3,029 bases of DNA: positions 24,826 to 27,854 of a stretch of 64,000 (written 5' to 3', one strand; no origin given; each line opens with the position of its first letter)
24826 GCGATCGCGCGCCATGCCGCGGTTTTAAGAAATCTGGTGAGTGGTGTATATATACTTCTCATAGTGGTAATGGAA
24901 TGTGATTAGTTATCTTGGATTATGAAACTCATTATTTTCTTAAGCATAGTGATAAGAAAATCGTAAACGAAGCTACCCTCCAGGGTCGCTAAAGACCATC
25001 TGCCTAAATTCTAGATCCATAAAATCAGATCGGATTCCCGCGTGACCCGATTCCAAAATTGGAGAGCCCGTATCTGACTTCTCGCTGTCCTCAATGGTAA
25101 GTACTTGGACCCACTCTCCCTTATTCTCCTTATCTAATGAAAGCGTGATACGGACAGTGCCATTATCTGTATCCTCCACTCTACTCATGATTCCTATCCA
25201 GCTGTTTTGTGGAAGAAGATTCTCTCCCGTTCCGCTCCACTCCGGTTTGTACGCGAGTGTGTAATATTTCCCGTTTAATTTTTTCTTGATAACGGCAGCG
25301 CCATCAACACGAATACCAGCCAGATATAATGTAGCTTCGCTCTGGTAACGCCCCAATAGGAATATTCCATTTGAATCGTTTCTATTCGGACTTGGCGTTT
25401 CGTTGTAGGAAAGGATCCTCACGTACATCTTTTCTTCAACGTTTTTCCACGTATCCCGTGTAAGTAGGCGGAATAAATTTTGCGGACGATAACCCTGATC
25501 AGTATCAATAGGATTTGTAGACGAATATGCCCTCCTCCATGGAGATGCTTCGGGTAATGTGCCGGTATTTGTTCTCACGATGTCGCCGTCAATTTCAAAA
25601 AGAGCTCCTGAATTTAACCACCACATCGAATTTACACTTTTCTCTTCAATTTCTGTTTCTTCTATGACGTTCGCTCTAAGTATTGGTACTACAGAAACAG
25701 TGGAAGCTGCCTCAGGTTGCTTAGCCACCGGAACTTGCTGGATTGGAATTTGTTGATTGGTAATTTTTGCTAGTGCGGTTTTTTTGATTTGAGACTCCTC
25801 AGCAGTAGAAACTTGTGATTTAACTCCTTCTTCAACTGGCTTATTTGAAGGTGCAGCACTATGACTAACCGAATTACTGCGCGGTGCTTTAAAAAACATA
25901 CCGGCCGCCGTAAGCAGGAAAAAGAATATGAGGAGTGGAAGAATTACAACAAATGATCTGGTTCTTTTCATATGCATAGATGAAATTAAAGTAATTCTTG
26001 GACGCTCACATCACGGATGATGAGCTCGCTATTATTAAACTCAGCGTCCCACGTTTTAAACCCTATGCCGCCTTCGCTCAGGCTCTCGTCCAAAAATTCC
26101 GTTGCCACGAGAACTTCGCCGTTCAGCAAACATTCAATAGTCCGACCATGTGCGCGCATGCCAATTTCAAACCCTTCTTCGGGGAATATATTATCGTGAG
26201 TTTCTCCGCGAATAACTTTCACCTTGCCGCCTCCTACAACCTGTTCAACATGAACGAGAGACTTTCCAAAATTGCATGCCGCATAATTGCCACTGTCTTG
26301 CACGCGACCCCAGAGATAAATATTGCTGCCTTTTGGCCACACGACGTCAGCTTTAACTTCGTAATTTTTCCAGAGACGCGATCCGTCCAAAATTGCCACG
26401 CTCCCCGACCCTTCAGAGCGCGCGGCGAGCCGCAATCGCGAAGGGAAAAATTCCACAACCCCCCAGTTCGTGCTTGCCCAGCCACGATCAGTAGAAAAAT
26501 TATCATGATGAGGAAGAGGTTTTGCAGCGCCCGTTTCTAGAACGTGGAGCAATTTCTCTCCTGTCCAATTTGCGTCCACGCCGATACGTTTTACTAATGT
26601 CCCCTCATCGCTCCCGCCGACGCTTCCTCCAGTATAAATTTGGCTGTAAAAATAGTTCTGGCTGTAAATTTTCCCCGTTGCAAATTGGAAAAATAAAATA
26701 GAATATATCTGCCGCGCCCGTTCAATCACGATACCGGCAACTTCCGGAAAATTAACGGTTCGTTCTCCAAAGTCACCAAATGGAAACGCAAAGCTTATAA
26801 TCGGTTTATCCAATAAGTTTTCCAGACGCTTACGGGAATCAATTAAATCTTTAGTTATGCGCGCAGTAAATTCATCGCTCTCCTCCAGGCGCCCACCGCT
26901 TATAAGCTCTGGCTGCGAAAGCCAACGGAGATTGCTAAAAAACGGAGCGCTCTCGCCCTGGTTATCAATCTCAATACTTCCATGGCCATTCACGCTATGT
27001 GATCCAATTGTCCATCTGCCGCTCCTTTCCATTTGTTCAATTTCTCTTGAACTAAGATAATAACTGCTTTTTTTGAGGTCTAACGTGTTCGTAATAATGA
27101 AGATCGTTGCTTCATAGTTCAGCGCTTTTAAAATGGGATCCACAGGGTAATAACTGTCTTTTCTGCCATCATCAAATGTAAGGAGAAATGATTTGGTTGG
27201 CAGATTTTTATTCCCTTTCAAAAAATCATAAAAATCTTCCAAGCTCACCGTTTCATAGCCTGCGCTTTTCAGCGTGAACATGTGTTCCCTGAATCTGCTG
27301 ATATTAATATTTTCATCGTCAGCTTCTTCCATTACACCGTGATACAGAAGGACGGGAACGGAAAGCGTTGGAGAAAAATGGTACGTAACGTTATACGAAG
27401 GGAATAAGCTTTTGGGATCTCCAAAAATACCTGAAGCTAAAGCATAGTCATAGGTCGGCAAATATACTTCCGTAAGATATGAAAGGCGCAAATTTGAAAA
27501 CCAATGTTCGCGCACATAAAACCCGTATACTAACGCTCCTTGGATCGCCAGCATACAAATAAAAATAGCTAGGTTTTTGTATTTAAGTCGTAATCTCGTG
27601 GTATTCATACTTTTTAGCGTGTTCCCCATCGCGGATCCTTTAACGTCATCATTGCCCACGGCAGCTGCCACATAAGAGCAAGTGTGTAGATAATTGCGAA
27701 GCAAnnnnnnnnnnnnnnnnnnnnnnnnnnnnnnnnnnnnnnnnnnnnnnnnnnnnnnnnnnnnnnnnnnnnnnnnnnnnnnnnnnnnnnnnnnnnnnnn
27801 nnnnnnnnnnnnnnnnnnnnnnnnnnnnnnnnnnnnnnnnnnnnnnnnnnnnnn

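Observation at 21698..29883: PNAG-like exopolysaccharide synthesis/modification locus with four paralogous jelly-roll lectin-like modules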

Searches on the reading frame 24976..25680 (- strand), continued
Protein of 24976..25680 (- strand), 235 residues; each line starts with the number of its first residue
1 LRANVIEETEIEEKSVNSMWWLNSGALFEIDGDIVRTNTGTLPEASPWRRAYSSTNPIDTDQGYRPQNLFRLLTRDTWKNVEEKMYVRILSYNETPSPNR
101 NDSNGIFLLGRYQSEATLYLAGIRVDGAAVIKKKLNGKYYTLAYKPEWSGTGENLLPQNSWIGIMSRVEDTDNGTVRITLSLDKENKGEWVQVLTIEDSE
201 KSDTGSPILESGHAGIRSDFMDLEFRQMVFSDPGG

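Call 86: search_protein_families(library=pfam, proteins=[L033:3025-5019:+, L033:1166-1636:+, L033:10742-11701:-], max_evalue=0.0001)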
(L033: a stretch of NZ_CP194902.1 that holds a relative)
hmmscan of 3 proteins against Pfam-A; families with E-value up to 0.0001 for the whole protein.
L033:3025-5019:+ (664 aa): 1 family
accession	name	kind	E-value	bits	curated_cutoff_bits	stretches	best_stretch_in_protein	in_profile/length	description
PF01522.26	Polysacc_deac_1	-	2.2e-05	24.8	23.1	1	137-238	4-97/124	Polysaccharide deacetylase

L033:1166-1636:+ (156 aa): 0 families

L033:10742-11701:- (319 aa): 1 family
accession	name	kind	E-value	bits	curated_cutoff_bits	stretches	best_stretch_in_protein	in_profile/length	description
PF00563.25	EAL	-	2.6e-12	47.1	31.3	1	150-304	88-235/236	EAL domain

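Call 93: search_protein_families(library=ncbifam, proteins=[L040:25-978:+, L040:2211-3020:+, L040:4585-5505:+, L040:6084-7010:-, L040:10656-11618:-, L040:12277-14076:-, L040:14146-14913:-, L040:17014-18627:-, L040:18687-19613:-, L040:1594-2211:+], max_evalue=1e-8)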
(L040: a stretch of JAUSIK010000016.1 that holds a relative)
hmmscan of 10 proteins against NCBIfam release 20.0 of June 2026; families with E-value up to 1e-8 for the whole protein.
L040:25-978:+ (317 aa): 1 family
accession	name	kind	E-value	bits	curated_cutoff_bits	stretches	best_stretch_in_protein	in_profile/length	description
TIGR00065.1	ftsZ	equivalog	2.4e-118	395.5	295.2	1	1-300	36-339/353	cell division protein FtsZ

L040:2211-3020:+ (269 aa): 7 families
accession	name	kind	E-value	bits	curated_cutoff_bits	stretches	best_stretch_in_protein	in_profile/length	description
NF003098.0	PRK04019.1-5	equivalog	7.1e-55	186.5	331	1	13-253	12-253/336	50S ribosomal protein L10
NF003099.0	PRK04019.2-2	equivalog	3.6e-48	164.1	341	1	8-253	10-256/293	50S ribosomal protein L10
NF003096.0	PRK04019.1-2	equivalog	2.6e-41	141.8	479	1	12-253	12-257/338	50S ribosomal protein L10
NF003095.0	PRK04019.1-1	equivalog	6.1e-40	137.3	381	1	12-249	16-252/339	50S ribosomal protein L10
NF003100.0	PRK04019.2-3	equivalog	9.7e-38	130.5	585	1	11-195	6-190/314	50S ribosomal protein L10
NF003097.0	PRK04019.1-4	equivalog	1.4e-30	106.5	547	1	12-254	15-256/353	50S ribosomal protein L10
NF000955.1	PRK00099.1-1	equivalog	3.3e-10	40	85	1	11-106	1-94/168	50S ribosomal protein L10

L040:4585-5505:+ (306 aa): 0 families

L040:6084-7010:- (308 aa): 0 families

L040:10656-11618:- (320 aa): 0 families

L040:12277-14076:- (599 aa): 15 families
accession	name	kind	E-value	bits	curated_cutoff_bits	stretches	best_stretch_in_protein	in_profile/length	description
NF001484.0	PRK00331.1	subfamily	1.9e-248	825.8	381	1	1-599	1-601/601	isomerizing glutamine--fructose-6-phosphate transaminase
TIGR01135.1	glmS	equivalog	2.3e-246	819.1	418.05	1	2-599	1-607/607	glutamine--fructose-6-phosphate transaminase (isomerizing)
NF046059.1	NagB_SO3506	equivalog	1.6e-48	165.7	430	1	251-594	4-325/330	glucosamine-6-phosphate deaminase NagB-II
NF041128.1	glucosaP_deam_GlmD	equivalog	1e-34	120.2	580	1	252-596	4-321/323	glucosamine-6-phosphate deaminase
TIGR01134.1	purF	equivalog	8.4e-32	111.1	350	1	2-226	1-230/432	amidophosphoribosyltransferase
TIGR01536.1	asn_synth_AEB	equivalog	3.4e-18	65.9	267.1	1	2-262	1-230/517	asparagine synthase (glutamine-hydrolyzing)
NF040776.2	AlsR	equivalog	4.8e-15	55.2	400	0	332-386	175-229/279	transcriptional repressor AlsR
TIGR03104.1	trio_amidotrans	equivalog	2.7e-14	52.3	570.1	1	60-197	36-167/589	N-acetylglutaminylglutamine amidotransferase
NF006949.0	PRK09431.1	equivalog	1.1e-13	50.6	499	1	69-202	46-172/554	asparagine synthase B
NF008481.0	PRK11382.1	equivalog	2.8e-13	49.8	430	1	284-590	42-332/340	fructoselysine 6-phosphate deglycase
NF008458.0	PRK11337.1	equivalog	2.1e-12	46.6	378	0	332-380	187-235/293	MurR/RpiR family transcriptional regulator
NF003915.0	PRK05441.1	subfamily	6.8e-11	41.7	168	1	328-406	126-206/300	N-acetylmuramic acid 6-phosphate etherase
TIGR03127.2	RuMP_HxlB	equivalog_domain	1.2e-10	41.5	160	0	283-389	27-128/178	6-phospho-3-hexuloisomerase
NF041755.1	RuMP_HxlAB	equivalog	1.8e-09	37.1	500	0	281-376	241-331/391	bifunctional 3-hexulose-6-phosphate synthase/6-phospho-3-hexuloisomerase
TIGR02815.1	agaS_fam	subfamily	9.9e-09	34.6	529.2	0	287-589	43-354/372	putative sugar isomerase, AgaS family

L040:14146-14913:- (255 aa): 1 family
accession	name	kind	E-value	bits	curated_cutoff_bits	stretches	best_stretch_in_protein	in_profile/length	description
NF012229.1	bla_class_B_core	domain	5e-09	36.4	100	0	13-126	16-136/139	metallo-beta-lactamase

L040:17014-18627:- (537 aa): 4 families
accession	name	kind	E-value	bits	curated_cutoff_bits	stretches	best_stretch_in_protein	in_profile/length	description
NF053577.1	HAN_nuclease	equivalog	2.8e-107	359.7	840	1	21-534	87-601/612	Hef-associated nuclease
NF053576.1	RecJ_archaeal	equivalog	9.8e-12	44.4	360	0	242-322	61-135/452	RecJ family nuclease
NF040701.1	RecJ_Meth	equivalog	3e-11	42.8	550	1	243-335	57-147/449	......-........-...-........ exonuclease RecJ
TIGR00644.1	recJ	equivalog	1.6e-10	39.9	396.9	0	241-294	109-160/546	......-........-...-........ exonuclease RecJ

L040:18687-19613:- (308 aa): 6 families
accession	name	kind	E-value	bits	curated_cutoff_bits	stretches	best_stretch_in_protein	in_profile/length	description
NF001133.1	PRK00142.1-1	equivalog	1.3e-78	263.8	170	1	6-226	1-225/229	oxygen-dependent tRNA uridine(34) hydroxylase TrhO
NF003703.0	PRK05320.1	equivalog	1.2e-54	185.8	331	1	9-271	8-277/280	sulfurtransferase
NF002397.0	PRK01415.1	equivalog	3.2e-43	148.3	280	1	3-239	4-244/247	hypothetical protein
NF045521.1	rhoda_near_glyco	subfamily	1.3e-16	60.7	145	1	109-211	18-113/144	rhodanese homology domain-containing protein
NF005902.0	PRK07878.1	equivalog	1.3e-10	40.8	647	1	107-209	285-384/392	adenylyltransferase/sulfurtransferase MoeZ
NF006444.0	PRK08762.1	equivalog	3.5e-09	35.8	449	1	103-206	9-107/387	molybdopterin-synthase adenylyltransferase MoeB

L040:1594-2211:+ (205 aa): 2 families
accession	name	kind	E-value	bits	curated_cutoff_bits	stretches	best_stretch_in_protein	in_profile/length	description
NF003244.0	PRK04203.1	equivalog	2.1e-44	151.6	203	1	5-203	10-215/216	50S ribosomal protein L1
TIGR01169.1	rplA_bact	equivalog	5e-18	65.3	216.3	1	3-203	21-223/227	50S ribosomal protein L1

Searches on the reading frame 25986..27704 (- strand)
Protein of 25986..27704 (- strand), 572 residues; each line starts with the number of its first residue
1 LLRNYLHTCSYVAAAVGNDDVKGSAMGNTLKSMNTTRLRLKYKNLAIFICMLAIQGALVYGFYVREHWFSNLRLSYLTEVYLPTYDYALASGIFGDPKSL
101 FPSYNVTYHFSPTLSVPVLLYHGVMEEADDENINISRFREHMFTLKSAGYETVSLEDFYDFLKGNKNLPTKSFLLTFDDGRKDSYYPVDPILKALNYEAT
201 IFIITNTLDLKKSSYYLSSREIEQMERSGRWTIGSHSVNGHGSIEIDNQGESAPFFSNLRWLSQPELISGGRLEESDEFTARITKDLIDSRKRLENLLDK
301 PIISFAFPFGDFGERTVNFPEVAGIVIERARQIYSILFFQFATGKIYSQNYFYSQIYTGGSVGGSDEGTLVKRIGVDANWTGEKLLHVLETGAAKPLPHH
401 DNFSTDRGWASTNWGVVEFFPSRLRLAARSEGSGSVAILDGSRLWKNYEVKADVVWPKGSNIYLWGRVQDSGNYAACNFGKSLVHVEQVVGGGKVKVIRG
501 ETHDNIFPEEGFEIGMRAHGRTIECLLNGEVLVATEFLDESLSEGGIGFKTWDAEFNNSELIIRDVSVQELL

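Call 3: search_protein_families(library=pfam, proteins=[window:25986-27704:-], max_evalue=0.1)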
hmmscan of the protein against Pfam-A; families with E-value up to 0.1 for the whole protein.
window:25986-27704:- (572 aa): 2 families
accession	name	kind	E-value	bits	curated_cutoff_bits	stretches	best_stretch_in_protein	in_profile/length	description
PF01522.26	Polysacc_deac_1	-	1.9e-14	54.1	23.1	1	166-318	2-114/124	Polysaccharide deacetylase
PF23918.1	DUF7257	-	0.027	14.5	27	1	457-539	111-195/239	Domain of unknown function (DUF7257)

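Call 4: search_protein_families(library=ncbifam, proteins=[window:25986-27704:-], max_evalue=0.1)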
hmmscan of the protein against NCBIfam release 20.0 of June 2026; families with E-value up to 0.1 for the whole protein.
window:25986-27704:- (572 aa): 5 families
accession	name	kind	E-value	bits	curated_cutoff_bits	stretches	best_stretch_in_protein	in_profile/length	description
TIGR03938.2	deacetyl_PgaB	equivalog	4.7e-31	107.8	321.9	1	118-325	5-225/621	poly-beta-1,6-N-acetyl-D-glucosamine N-deacetylase PgaB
NF011177.0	PRK14582.1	equivalog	3.1e-23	81.9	923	1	118-318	51-261/671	poly-beta-1,6-N-acetyl-D-glucosamine N-deacetylase PgaB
NF011176.0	PRK14581.1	equivalog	2.1e-13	49.3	1091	1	118-310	51-253/673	poly-beta-1,6-N-acetyl-D-glucosamine N-deacetylase PgaB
TIGR03933.1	PIA_icaB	equivalog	9.3e-11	41.7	248.35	1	131-241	33-144/245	intercellular adhesin biosynthesis polysaccharide N-deacetylase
TIGR02764.1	spore_ybaN_pdaB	equivalog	0.0021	17.9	237.4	0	281-321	77-117/191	polysaccharide deacetylase family sporulation protein PdaB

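Call 39: search_protein_families(library=pfam, alignment_id=A2, max_evalue=0.01)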
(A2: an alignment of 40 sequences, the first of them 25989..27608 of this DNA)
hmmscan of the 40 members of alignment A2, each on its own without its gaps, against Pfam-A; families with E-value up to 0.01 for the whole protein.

A. member 1, window:25989-27608:- (540 aa): 1 family
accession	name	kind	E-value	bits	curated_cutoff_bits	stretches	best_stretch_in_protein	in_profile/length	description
PF01522.26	Polysacc_deac_1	-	1.7e-14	54.2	23.1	1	134-286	2-114/124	Polysaccharide deacetylase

B. families by the number of members that match (of 40 scanned): 3 families
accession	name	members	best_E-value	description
PF01522.26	Polysacc_deac_1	40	1.3e-18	Polysaccharide deacetylase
PF06439.18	3keto-disac_hyd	3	0.0011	3-keto-disaccharide hydrolase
PF01023.25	S_100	2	0.00011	S-100/ICaBP type calcium binding domain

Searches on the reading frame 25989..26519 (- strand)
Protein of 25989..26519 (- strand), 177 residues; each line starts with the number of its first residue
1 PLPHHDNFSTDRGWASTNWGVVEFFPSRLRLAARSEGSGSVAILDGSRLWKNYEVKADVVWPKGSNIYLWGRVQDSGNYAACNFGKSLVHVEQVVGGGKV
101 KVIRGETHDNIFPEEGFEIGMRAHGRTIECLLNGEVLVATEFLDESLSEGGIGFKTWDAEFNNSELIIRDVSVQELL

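Call 57: find_homologous_proteins(query=window:25989-26519:-, max_evalue=0.001)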
Query window:25989-26519:- (177 aa): 1 proteins with E <= 0.001 among 84 candidates.
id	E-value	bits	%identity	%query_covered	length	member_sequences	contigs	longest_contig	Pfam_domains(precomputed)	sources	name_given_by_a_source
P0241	1.3e-26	112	55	62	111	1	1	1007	-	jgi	jgi:hypothetical protein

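Call 63: search_solved_structures(query=A3, max_evalue=10)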
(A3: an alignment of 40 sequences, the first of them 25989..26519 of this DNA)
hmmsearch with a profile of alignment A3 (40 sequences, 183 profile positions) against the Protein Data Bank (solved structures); distinct sequences matched with E-value up to 10: 5.
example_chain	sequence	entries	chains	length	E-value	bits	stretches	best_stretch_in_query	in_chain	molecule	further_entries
4b1l_A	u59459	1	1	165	1.5e-05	27.9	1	20-166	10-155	LEVANASE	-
4azz_A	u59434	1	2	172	1.6e-05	27.9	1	21-166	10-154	LEVANASE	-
4b1m_A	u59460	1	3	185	1.8e-05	27.7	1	19-166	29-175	LEVANASE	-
7eyp_A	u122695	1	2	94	0.13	15.2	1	26-79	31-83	Pyrimidine/purine nucleoside phosphorylase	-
1nqf_A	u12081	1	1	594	0.98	12.3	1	48-105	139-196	Vitamin B12 receptor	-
